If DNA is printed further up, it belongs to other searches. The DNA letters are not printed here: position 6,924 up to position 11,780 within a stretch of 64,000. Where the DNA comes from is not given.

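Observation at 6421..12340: Three-gene operon centred on a 1518-aa helicase-nuclease-zinc-ribbon fusion, flanked by membrane proteins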

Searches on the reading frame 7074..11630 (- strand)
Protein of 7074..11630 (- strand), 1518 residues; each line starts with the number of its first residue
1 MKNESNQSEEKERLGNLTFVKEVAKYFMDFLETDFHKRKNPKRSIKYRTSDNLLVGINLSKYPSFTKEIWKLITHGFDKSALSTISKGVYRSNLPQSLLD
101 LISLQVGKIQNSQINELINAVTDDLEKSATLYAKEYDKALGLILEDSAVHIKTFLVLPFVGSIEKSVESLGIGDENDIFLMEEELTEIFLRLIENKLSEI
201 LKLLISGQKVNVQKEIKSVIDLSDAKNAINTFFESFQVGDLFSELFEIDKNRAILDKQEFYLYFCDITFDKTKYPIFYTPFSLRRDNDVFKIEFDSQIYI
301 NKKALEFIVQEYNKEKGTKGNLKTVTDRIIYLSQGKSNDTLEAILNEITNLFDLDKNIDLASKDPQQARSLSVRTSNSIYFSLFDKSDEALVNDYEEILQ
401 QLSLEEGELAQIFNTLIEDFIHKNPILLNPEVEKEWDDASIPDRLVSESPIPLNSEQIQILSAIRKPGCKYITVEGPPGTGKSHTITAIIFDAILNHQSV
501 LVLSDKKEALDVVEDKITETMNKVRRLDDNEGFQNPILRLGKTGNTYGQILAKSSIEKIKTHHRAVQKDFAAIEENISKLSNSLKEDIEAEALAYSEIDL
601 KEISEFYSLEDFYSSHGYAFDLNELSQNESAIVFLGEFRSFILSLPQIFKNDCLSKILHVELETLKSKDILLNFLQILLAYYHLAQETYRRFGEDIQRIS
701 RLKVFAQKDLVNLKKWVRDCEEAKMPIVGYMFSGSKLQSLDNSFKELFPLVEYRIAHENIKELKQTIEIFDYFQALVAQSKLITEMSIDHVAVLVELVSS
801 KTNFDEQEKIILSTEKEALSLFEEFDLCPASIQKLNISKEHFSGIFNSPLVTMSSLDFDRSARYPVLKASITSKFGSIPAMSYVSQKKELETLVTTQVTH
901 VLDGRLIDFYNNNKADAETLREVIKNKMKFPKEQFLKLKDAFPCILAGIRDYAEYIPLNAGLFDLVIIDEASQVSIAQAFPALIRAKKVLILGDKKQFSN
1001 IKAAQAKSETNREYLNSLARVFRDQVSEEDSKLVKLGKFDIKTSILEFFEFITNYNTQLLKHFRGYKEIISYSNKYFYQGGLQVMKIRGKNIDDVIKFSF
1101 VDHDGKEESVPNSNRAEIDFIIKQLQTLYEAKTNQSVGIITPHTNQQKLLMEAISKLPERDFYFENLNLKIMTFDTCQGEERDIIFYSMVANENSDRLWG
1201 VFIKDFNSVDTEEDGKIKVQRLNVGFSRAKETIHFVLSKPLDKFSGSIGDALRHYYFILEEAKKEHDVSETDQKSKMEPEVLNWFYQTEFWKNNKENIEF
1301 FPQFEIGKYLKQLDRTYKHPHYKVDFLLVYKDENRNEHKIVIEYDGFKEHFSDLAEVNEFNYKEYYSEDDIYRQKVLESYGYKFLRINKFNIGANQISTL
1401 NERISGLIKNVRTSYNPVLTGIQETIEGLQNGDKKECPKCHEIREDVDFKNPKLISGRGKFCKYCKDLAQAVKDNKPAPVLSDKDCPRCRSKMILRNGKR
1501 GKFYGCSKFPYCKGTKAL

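Call 5: search_protein_families(library=pfam, proteins=[window:7074-11630:-], max_evalue=0.01)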
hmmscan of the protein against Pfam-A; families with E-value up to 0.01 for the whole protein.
window:7074-11630:- (1518 aa): 10 families
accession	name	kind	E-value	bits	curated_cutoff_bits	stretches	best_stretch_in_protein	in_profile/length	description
PF13087.12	AAA_12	-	3.6e-22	79.3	27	1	1055-1235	16-190/195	AAA domain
PF13086.12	AAA_11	-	9.2e-17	62.1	27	2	453-591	2-140/257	AAA domain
PF13604.12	AAA_30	-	1.5e-11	44.8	27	2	961-1031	89-163/191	AAA domain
PF01396.24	Zn_ribbon_Top1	-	8.1e-11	42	32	1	1484-1516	2-34/39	Topoisomerase DNA binding C4 zinc finger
PF13245.12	AAA_19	-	2.5e-07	31.4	25.1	0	470-544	12-65/134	AAA domain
PF18741.7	MTES_1575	-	0.00029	21.3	38.2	1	1314-1391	17-80/96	REase_MTES_1575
PF04851.21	ResIII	-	0.00033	21.1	22.5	1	452-524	3-80/164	Type III restriction enzyme, res subunit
PF01443.25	Viral_helicase1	-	0.00061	20.1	21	0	963-1005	60-105/228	Viral superfamily 1 RNA helicase core domain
PF09848.15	SLFN-g3_helicase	-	0.0042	16.8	24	0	472-533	4-66/354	Schlafen group 3, DNA/RNA helicase domain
PF20720.3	nSTAND3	-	0.0089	16.2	27.2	0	470-516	18-64/155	Novel STAND NTPase 3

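Call 6: search_protein_families(library=padloc, proteins=[window:7074-11630:-], max_evalue=0.01)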
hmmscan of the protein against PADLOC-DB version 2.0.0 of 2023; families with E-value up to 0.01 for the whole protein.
window:7074-11630:- (1518 aa): 7 families
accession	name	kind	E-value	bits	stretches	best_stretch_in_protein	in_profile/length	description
PDLC03924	MkoC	-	1.7e-44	150.3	2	960-1245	668-948/1136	-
PDLC05009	PDC-S37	-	1.7e-42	143.4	2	953-1236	928-1194/1550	-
PDLC03920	MkoA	-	2.4e-38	130.1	2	962-1232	791-1069/1112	-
PDLC03921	MkoA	-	2.7e-23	79.7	2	958-1232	1292-1560/1607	-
PDLC02194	Hhe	-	2.6e-21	72.6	2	942-1237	1360-1636/1911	-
PDLC04140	mad8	-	2.8e-05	21.8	1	472-560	30-101/314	mads_8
PDLC02895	DpdJ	-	0.00028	15.8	1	959-1025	189-258/2112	DpdJ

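Call 7: search_protein_families(library=ncbifam, proteins=[window:7074-11630:-], max_evalue=0.001)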
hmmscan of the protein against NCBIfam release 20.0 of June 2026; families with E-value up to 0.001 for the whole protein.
window:7074-11630:- (1518 aa): 6 families
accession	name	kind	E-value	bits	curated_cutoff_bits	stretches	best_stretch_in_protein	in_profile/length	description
NF058533.1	antiphage_ProA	equivalog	4.5e-41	140.4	1500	2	939-1234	1280-1555/1903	anti-phage protein ProA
NF042953.1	Hhe_antiphage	equivalog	1.4e-31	108.9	2000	2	924-1236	1246-1536/1797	DUF4011 domain-containing anti-phage protein Hhe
TIGR00376.1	TIGR00376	hypoth_equivalog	3.4e-21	75.3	348.9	2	962-1195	363-582/639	IGHMBP2 family helicase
NF040671.1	PLuB_AAA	exception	4.7e-16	57.4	999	1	962-1195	962-1205/1256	PLuB system helicase-like protein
NF004966.0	PRK06319.1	equivalog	4e-06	25.2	868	1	1407-1515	565-677/862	DNA topoisomerase I/SWI domain fusion protein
TIGR01447.1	recD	equivalog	0.00031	19.4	310.15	0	962-1004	262-307/597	exodeoxyribonuclease V subunit alpha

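Call 8: find_homologous_proteins(query=window:7074-11630:-)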
Query window:7074-11630:- (1518 aa): 2301 proteins with E <= 0.001 among 8000 candidates; the best 120 are listed.
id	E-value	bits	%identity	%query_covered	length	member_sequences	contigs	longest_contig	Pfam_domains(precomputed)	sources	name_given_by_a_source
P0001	0.0e+0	3374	100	100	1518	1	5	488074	PF01396.25,PF13087.13,PF13086.13,PF13604.13,PF13245.13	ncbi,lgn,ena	-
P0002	0.0e+0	2741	81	100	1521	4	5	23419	PF01396.25,PF13087.13,PF13086.13,PF13604.13,PF13245.13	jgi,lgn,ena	-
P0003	0.0e+0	2726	79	100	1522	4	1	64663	PF01396.25,PF13087.13,PF13086.13,PF13604.13,PF13245.13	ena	-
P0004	0.0e+0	2700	79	100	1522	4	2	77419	PF01396.25,PF13087.13,PF13086.13,PF13604.13,PF13245.13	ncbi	ncbi:MAG: AAA domain-containing protein [Candidatus Paceibacterota bacterium]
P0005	0.0e+0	2688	79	99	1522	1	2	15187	PF01396.25,PF13087.13,PF13086.13,PF13604.13,PF13245.13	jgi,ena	-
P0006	0.0e+0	2680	80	99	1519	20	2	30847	PF01396.25,PF13087.13,PF13086.13,PF13604.13,PF13245.13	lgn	-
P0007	0.0e+0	2592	76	99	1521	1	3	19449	PF01396.25,PF13087.13,PF13086.13,PF13604.13,PF13245.13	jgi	jgi:very-short-patch-repair endonuclease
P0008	0.0e+0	2584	76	100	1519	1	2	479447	PF01396.25,PF13087.13,PF13086.13,PF13604.13,PF13245.13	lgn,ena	-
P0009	0.0e+0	2579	76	100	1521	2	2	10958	PF01396.25,PF13087.13,PF13086.13,PF13604.13,PF13245.13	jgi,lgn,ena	jgi:very-short-patch-repair endonuclease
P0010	0.0e+0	2542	75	100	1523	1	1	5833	PF01396.25,PF13087.13,PF13086.13,PF13604.13,PF13245.13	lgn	-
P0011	0.0e+0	2228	66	99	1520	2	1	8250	PF01396.25,PF13087.13,PF13086.13,PF13604.13,PF13245.13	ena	-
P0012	0.0e+0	2226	66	99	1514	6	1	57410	PF01396.25,PF13087.13,PF13086.13,PF01443.25,PF13604.13,PF13245.13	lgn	-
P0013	0.0e+0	2127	63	100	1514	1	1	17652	PF01396.25,PF13087.13,PF13086.13,PF13604.13,PF13245.13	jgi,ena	-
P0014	0.0e+0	1979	60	99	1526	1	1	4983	PF01396.25,PF13087.13,PF13086.13,PF13604.13,PF13245.13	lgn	-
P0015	0.0e+0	1979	60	99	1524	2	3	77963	PF01396.25,PF13087.13,PF13086.13,PF13604.13,PF13245.13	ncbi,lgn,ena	-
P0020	0.0e+0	1971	60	99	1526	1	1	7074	PF01396.25,PF13087.13,PF13086.13,PF13604.13,PF13245.13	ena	-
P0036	0.0e+0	1950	58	100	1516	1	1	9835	PF01396.25,PF13087.13,PF13086.13,PF13604.13,PF13245.13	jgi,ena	-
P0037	0.0e+0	1948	58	100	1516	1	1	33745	PF01396.25,PF13087.13,PF13086.13,PF13604.13,PF13245.13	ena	-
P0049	0.0e+0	1940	58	100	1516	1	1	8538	PF01396.25,PF13087.13,PF13086.13,PF13604.13,PF13245.13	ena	-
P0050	0.0e+0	1940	58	100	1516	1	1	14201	PF01396.25,PF13087.13,PF13086.13,PF13604.13,PF13245.13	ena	-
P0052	0.0e+0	1937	59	99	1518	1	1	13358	PF01396.25,PF13087.13,PF13086.13,PF13604.13,PF13245.13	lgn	-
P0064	0.0e+0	1926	59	100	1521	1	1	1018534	PF01396.25,PF13087.13,PF13086.13,PF01443.25,PF13604.13,PF13245.13,PF04851.22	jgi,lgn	jgi:very-short-patch-repair endonuclease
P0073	0.0e+0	1921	57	99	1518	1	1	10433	PF01396.25,PF13087.13,PF13086.13,PF13604.13,PF13245.13,PF09848.16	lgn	-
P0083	0.0e+0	1915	59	100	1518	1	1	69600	PF01396.25,PF13087.13,PF13086.13,PF01443.25,PF13604.13,PF13245.13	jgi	-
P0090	0.0e+0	1911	59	99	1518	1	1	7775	PF01396.25,PF13087.13,PF13086.13,PF13604.13,PF13245.13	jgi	jgi:superfamily I DNA and/or RNA helicase/very-short-patch-repair endonuclease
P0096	0.0e+0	1908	58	99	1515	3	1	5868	PF01396.25,PF13087.13,PF13086.13,PF13604.13,PF13245.13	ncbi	-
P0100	0.0e+0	1907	58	99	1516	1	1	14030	PF01396.25,PF13087.13,PF13086.13,PF13604.13,PF13245.13,PF09848.16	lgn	-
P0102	0.0e+0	1904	58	99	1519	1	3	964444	PF01396.25,PF13087.13,PF13086.13,PF13604.13,PF13245.13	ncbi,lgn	ncbi:MAG: AAA domain-containing protein [Candidatus Doudnabacteria bacterium]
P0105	0.0e+0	1900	58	99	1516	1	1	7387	PF01396.25,PF13087.13,PF13086.13,PF13604.13,PF13245.13,PF09848.16,PF04851.22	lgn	-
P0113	0.0e+0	1894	58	99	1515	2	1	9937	PF01396.25,PF13087.13,PF13086.13,PF13604.13,PF13245.13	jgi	jgi:superfamily I DNA and/or RNA helicase/very-short-patch-repair endonuclease/predicted RNA-binding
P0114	0.0e+0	1893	58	99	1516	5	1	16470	PF01396.25,PF13087.13,PF13086.13,PF13604.13,PF13245.13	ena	-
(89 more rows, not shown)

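Call 10: find_encoding_contigs(protein=P0001, flank=10000, max_places=4)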
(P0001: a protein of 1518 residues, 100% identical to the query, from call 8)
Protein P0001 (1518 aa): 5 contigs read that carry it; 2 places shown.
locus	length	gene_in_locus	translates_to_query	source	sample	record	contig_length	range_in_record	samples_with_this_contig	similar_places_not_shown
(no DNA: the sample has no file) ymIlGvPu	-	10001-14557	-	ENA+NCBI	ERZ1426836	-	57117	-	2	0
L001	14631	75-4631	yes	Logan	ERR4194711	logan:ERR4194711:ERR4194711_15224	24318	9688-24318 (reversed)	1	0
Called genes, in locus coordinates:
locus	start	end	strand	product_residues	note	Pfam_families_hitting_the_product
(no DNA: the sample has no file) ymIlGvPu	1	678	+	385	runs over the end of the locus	-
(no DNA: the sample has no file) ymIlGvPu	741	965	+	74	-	-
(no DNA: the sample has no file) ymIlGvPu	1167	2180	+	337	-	-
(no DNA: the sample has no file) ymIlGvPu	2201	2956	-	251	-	PF08032:SpoU_sub_bind, PF00588:SpoU_methylase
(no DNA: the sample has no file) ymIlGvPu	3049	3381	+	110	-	-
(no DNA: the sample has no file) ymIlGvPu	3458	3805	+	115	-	PF01050:MannoseP_isomer, PF07883:Cupin_2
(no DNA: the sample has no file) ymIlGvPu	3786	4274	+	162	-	PF01467:CTP_transf_like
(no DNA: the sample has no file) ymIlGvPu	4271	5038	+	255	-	PF00702:Hydrolase (faint), PF08282:Hydrolase_3 (faint), PF03332:PMM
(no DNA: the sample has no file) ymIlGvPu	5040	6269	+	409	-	PF04041:Glyco_hydro_130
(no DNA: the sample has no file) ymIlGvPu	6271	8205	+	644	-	PF04041:Glyco_hydro_130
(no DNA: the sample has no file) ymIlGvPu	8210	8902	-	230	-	-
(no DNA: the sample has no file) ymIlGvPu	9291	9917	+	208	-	-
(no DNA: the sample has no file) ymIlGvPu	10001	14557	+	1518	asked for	PF13086:AAA_11, PF13245:AAA_19 (faint), PF13604:AAA_30 (faint), PF13086:AAA_11 (weak), PF13087:AAA_12, PF01396:Zn_ribbon_Top1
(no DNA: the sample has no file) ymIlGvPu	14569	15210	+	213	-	-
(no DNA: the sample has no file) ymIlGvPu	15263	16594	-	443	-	PF00239:Resolvase, PF07508:Recombinase, PF13408:Zn_ribbon_recom (weak)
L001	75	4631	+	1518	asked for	PF13086:AAA_11, PF13245:AAA_19 (faint), PF13604:AAA_30 (faint), PF13086:AAA_11 (weak), PF13087:AAA_12, PF01396:Zn_ribbon_Top1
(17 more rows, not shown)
